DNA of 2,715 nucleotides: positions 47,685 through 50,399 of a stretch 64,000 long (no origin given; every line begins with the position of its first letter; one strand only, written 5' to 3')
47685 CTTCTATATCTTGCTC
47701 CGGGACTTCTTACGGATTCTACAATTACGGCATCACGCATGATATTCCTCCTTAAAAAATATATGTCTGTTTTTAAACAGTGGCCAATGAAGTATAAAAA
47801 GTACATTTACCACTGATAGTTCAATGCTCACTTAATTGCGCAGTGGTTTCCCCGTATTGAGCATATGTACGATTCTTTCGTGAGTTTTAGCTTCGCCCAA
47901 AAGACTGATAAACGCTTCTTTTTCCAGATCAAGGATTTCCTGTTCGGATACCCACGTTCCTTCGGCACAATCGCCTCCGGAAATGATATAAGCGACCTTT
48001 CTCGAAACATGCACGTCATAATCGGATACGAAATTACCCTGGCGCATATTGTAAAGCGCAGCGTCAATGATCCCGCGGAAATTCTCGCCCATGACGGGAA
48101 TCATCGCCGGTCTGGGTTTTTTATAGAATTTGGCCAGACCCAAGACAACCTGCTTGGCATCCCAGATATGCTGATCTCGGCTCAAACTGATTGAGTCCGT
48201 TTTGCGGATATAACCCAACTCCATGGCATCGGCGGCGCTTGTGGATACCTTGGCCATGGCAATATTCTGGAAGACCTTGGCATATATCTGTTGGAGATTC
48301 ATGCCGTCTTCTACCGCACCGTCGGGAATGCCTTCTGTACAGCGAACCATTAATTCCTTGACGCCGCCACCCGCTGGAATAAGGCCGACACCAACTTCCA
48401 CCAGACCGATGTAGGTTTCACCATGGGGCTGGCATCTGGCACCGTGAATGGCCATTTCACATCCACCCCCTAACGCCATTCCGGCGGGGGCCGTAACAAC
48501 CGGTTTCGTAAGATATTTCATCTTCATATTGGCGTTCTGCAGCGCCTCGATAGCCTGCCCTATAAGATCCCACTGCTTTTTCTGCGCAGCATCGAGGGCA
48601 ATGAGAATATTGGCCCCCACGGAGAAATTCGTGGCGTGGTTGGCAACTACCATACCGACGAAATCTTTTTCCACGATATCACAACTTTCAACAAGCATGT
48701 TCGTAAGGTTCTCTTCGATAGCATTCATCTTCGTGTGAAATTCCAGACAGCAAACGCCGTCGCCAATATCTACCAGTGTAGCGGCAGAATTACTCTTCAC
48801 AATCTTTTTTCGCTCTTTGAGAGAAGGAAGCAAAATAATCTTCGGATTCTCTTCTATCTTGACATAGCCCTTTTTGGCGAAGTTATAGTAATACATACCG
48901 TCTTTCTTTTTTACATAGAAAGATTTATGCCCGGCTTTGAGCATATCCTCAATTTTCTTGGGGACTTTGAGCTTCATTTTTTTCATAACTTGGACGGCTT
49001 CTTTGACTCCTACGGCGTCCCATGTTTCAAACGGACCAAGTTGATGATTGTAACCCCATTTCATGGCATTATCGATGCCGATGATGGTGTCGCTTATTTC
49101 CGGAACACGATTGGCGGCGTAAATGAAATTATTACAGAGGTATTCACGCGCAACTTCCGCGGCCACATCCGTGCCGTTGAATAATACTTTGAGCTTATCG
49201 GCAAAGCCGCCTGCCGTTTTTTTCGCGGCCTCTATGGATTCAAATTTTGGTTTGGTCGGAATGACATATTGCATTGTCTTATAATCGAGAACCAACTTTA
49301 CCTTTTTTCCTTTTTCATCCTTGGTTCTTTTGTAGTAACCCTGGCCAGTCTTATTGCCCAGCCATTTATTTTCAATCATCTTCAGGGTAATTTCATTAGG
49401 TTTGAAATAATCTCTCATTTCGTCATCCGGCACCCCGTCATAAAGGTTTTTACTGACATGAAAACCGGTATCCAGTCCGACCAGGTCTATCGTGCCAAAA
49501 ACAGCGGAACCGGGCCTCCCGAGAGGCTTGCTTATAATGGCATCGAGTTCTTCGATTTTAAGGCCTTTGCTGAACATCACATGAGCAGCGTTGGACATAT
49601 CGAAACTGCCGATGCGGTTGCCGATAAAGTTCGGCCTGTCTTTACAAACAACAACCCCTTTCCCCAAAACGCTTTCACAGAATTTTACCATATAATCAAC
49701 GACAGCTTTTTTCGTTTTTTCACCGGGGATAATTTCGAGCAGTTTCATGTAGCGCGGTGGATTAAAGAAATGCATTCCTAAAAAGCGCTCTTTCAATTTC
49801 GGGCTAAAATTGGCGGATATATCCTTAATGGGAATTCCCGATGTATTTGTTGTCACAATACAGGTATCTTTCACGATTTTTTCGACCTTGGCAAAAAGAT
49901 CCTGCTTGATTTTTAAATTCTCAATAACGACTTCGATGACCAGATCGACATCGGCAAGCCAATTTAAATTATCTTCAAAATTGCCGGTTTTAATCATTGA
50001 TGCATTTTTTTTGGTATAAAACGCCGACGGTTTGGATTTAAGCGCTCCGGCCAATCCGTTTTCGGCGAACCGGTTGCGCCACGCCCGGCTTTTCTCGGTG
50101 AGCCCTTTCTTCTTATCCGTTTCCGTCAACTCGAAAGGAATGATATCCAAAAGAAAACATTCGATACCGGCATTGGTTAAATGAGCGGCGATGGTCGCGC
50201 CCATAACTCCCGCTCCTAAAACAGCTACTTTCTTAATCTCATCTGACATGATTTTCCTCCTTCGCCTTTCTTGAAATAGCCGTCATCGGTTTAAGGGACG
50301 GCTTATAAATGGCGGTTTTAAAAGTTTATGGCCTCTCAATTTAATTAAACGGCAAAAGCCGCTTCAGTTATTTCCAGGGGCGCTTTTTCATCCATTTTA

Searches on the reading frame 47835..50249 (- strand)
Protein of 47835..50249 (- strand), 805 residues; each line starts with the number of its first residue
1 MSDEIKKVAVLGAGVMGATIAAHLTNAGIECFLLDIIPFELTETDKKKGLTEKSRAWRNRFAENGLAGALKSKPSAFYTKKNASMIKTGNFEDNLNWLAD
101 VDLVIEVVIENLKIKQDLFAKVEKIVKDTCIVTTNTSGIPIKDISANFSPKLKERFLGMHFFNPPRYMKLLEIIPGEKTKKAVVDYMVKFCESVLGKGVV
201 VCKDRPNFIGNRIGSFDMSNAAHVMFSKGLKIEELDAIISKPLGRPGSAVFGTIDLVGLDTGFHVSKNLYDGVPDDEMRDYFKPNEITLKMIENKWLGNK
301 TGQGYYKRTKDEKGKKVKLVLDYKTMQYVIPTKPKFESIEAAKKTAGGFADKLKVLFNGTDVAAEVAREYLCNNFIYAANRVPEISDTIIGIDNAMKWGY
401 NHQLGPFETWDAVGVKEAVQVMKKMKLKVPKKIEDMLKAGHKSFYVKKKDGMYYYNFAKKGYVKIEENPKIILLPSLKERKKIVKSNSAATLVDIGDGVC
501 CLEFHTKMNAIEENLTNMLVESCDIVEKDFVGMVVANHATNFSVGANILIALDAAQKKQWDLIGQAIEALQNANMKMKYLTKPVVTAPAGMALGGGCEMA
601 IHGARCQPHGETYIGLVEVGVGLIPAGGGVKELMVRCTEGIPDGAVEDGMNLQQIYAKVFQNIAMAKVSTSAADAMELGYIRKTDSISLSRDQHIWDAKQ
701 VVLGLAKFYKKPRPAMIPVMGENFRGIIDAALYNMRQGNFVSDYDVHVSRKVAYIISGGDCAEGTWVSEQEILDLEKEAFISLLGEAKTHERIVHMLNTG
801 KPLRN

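Call 42: search_protein_families(library=pfam, proteins=[window:47835-50249:-], max_evalue=0.00001)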
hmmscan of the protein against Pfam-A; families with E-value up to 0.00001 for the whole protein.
window:47835-50249:- (805 aa): 4 families
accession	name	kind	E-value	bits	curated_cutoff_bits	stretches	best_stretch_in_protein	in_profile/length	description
PF02737.24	3HCDH_N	-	3.8e-48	164.2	22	1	7-204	1-179/180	3-hydroxyacyl-CoA dehydrogenase, NAD binding domain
PF00725.27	3HCDH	-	1e-21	77.7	22.1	1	208-307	2-96/97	3-hydroxyacyl-CoA dehydrogenase, C-terminal domain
PF00378.25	ECH_1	-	5.3e-09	36.2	27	1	496-633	3-140/251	Enoyl-CoA hydratase/isomerase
PF16113.10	ECH_2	-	4.9e-07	30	27.2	1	500-630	4-136/335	Enoyl-CoA hydratase/isomerase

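Call 45: find_related_loci(query=window:47835-50249:-, collection=metagenome_contigs, flank=10000)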
Query window:47835-50249:- (805 aa) in metagenome_contigs; peptide patterns used: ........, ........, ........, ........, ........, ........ (x = any residue, [..] = any of these).
600 stretches matched a pattern (row limit reached: there are more); 569 encode a relative of the query (tblastn E <= 1e-3); the best 80 are kept; 80 distinct loci.
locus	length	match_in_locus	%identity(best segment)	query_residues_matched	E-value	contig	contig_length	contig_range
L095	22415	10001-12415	93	1-805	0e+0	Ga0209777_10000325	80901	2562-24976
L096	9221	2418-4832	93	1-805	0e+0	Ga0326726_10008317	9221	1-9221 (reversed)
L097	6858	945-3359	93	1-805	0e+0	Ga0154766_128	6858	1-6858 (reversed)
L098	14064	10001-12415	88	1-805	0e+0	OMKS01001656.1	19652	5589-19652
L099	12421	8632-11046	88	1-805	0e+0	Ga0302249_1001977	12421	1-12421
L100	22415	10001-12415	87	1-805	0e+0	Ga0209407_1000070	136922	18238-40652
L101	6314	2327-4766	88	1-805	0e+0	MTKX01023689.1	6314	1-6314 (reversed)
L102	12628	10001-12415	81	1-805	0e+0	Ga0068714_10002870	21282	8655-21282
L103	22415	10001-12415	78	1-805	0e+0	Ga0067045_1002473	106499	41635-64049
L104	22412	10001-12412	75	1-805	0e+0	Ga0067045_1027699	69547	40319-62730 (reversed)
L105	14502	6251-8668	76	1-805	0e+0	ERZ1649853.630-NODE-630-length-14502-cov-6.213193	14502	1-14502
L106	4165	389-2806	76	1-805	0e+0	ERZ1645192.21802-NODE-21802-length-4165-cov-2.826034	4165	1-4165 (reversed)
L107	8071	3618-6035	76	1-805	0e+0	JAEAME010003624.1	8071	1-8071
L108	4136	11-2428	73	1-805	0e+0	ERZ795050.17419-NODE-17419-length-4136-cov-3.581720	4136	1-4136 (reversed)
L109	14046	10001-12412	74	1-805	0e+0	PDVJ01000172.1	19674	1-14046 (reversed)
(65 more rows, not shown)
